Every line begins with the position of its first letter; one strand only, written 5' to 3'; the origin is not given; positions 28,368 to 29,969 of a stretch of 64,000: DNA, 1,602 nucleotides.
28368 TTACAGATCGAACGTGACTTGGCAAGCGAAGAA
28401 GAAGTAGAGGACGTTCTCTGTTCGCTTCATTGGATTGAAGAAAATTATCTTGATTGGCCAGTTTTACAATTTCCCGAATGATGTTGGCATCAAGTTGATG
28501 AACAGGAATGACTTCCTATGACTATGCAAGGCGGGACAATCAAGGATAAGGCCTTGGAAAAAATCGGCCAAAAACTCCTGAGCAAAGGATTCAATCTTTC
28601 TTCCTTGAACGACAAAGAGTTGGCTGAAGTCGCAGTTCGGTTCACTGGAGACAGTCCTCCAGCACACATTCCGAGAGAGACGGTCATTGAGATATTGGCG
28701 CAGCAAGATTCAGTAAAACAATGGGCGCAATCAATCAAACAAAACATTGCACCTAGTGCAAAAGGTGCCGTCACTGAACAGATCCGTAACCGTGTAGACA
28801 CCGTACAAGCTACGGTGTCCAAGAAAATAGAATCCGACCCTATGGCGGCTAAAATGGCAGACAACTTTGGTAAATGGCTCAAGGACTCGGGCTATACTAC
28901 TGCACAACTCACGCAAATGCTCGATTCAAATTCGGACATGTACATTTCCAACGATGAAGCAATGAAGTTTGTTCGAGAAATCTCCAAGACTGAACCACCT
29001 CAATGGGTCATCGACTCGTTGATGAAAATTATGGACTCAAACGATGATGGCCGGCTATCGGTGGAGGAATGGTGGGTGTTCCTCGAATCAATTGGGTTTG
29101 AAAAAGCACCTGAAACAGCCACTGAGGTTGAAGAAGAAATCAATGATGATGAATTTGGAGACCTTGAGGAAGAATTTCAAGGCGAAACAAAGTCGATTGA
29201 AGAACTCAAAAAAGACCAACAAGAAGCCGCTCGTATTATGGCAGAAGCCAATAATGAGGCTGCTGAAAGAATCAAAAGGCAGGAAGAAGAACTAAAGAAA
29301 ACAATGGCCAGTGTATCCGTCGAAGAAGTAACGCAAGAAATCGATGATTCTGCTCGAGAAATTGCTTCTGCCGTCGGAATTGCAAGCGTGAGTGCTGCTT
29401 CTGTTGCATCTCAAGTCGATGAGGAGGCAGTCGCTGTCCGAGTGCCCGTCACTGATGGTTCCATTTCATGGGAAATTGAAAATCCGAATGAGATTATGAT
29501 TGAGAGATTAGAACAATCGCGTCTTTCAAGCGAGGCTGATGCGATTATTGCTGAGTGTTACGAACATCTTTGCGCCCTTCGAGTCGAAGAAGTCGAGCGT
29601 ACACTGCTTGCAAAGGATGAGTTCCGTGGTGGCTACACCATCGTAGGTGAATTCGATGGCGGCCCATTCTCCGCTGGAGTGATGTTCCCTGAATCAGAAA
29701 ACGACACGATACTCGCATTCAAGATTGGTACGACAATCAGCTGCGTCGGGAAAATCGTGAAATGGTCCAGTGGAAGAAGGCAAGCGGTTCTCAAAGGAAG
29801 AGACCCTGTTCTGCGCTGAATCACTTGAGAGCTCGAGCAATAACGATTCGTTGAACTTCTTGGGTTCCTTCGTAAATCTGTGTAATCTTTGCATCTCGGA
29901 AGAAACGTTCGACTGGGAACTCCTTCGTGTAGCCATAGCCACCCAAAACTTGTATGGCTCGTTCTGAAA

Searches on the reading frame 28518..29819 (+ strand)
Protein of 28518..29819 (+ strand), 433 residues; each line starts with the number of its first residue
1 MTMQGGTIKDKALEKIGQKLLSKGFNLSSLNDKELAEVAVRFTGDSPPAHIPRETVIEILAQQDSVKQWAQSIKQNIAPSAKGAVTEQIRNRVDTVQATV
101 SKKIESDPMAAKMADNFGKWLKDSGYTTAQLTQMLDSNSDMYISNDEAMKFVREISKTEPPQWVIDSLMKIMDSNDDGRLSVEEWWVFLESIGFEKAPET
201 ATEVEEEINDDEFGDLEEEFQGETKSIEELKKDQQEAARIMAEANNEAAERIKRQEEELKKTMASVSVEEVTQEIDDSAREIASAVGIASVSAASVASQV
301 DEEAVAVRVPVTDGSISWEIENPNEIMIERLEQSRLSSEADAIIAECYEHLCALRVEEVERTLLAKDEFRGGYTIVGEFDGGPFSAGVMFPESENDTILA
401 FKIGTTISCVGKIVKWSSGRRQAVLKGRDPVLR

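Call 30: search_protein_families(library=pfam, proteins=[window:28518-29819:+], max_evalue=0.01)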
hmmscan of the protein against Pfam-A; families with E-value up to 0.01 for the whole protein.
window:28518-29819:+ (433 aa): 5 families
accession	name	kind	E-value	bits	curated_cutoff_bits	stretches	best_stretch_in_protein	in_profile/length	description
PF13499.12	EF-hand_7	-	1.6e-06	28.8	30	1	133-184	9-61/67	EF-hand domain pair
PF13405.12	EF-hand_6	-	0.00019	21.4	25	0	168-193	5-30/30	EF-hand domain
PF00036.39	EF-hand_1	-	0.00023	20.9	25.4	0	165-185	2-22/29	EF hand domain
PF13202.12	EF-hand_5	-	0.00037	20.3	25.9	1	165-188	1-24/25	EF hand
PF25280.1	POTRA2_Toc75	-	0.0074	16.9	27.5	0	66-138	30-100/112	Toc75-like, second POTRA domain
